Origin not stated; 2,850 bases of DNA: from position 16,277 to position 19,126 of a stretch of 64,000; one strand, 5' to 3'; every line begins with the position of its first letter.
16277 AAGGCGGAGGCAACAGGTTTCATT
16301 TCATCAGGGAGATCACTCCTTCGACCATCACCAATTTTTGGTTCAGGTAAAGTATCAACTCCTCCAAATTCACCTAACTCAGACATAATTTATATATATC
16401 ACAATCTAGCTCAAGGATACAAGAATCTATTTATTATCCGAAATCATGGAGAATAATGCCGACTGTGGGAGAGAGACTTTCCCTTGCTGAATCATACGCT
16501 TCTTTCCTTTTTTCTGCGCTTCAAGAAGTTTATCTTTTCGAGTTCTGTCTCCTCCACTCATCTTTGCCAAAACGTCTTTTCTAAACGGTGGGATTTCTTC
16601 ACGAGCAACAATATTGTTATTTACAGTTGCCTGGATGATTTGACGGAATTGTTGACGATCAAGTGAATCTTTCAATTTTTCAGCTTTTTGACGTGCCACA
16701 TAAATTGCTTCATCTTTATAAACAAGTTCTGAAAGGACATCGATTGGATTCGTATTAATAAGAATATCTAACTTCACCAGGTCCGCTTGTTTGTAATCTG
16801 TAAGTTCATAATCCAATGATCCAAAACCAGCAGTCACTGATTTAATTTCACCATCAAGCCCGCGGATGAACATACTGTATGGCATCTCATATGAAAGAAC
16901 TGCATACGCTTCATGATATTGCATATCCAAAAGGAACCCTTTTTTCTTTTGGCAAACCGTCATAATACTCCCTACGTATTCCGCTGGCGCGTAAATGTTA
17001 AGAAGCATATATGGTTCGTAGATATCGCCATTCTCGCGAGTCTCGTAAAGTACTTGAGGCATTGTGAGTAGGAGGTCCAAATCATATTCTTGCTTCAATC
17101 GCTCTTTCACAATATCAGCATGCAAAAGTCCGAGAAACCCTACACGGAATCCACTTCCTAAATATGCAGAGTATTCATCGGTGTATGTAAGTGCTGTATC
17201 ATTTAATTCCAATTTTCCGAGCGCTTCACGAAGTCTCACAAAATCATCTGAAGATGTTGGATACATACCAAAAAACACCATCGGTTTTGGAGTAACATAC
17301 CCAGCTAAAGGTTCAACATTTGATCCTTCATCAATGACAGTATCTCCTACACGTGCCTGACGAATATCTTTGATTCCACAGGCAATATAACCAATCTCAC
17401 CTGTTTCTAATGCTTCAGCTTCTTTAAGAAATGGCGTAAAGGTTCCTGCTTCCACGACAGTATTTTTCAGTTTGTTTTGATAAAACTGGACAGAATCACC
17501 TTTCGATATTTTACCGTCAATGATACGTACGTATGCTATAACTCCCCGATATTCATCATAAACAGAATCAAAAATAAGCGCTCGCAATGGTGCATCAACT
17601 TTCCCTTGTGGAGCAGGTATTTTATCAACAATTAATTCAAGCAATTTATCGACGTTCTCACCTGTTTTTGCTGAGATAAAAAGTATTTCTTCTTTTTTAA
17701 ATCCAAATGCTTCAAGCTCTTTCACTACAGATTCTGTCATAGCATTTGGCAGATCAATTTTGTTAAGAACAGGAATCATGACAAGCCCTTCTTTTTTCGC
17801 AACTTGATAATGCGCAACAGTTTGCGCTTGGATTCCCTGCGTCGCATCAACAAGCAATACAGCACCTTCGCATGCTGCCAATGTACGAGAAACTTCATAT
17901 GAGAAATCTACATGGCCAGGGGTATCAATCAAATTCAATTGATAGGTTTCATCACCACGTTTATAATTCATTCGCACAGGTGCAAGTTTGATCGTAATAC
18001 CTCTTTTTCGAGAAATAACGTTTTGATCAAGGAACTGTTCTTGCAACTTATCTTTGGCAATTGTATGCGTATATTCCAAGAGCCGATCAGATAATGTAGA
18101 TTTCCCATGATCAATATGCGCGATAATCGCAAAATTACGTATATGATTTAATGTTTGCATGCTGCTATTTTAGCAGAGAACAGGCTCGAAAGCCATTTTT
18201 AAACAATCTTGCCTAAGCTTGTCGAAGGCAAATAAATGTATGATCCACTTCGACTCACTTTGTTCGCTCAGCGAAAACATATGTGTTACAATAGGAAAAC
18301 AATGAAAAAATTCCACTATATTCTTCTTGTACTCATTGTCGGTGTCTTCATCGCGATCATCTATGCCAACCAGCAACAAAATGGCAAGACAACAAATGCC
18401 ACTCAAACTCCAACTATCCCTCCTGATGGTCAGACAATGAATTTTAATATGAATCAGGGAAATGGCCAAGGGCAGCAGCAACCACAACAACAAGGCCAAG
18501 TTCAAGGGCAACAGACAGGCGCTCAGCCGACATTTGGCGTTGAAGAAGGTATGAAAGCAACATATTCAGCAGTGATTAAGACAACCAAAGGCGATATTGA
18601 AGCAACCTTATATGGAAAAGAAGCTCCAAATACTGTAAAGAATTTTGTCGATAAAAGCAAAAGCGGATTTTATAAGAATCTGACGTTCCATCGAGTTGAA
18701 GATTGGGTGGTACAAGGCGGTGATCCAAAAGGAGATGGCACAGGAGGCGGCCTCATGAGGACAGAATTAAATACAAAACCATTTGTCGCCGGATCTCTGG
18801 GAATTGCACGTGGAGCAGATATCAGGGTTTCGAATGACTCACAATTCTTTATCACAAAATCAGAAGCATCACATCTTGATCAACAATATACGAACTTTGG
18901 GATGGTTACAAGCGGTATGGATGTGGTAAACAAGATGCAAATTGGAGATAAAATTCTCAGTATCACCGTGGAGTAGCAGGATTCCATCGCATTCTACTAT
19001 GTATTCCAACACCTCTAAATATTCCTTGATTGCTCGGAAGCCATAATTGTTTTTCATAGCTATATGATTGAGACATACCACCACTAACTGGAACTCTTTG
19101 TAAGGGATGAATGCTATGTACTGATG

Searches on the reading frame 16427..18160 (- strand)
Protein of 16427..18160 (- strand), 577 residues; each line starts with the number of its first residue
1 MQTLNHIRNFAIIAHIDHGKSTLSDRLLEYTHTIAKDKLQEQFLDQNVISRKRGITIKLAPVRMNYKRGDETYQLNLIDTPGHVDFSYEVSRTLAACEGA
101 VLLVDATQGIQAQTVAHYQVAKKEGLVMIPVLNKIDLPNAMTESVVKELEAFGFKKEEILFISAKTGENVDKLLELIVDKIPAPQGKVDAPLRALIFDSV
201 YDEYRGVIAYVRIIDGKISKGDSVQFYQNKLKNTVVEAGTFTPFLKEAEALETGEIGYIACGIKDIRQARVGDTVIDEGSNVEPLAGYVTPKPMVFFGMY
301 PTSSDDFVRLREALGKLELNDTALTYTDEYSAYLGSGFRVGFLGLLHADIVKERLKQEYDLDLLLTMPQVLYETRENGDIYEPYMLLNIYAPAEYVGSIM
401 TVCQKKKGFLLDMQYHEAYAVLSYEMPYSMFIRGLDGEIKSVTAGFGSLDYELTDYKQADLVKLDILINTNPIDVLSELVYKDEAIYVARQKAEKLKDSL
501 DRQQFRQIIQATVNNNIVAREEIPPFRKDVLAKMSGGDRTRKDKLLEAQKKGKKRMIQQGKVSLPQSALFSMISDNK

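Call 44: search_protein_families(library=pfam, proteins=[window:16427-18160:-], max_evalue=0.00001)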
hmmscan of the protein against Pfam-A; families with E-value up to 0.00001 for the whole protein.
window:16427-18160:- (577 aa): 5 families
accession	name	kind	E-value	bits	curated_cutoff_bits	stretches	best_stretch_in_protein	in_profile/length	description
PF00009.33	GTP_EFTU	-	1.1e-54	185.4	26.5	1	6-182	2-187/188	Elongation factor Tu GTP binding domain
PF06421.17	LepA_C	-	2.3e-34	118.2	29.7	1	468-573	1-106/107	GTP-binding protein LepA C-terminus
PF00679.30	EFG_C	-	8.5e-19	67.8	27.9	1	380-465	2-87/89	Elongation factor G C-terminus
PF03144.31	GTP_EFTU_D2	-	1.8e-10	41.5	30.3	1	206-275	1-72/73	Elongation factor Tu domain 2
PF00071.28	Ras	-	3.9e-06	27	21.6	1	36-181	12-160/162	Ras family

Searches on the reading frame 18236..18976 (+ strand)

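Call 44: search_protein_families(library=pfam, proteins=[window:18236-18976:+], max_evalue=0.00001)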
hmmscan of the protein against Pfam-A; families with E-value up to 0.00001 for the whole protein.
window:18236-18976:+ (246 aa): 1 family
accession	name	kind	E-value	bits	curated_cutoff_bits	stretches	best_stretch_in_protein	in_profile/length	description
PF00160.26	Pro_isomerase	-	2.8e-33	115.8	21.7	1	114-237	4-140/159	Cyclophilin type peptidyl-prolyl cis-trans isomerase/CLD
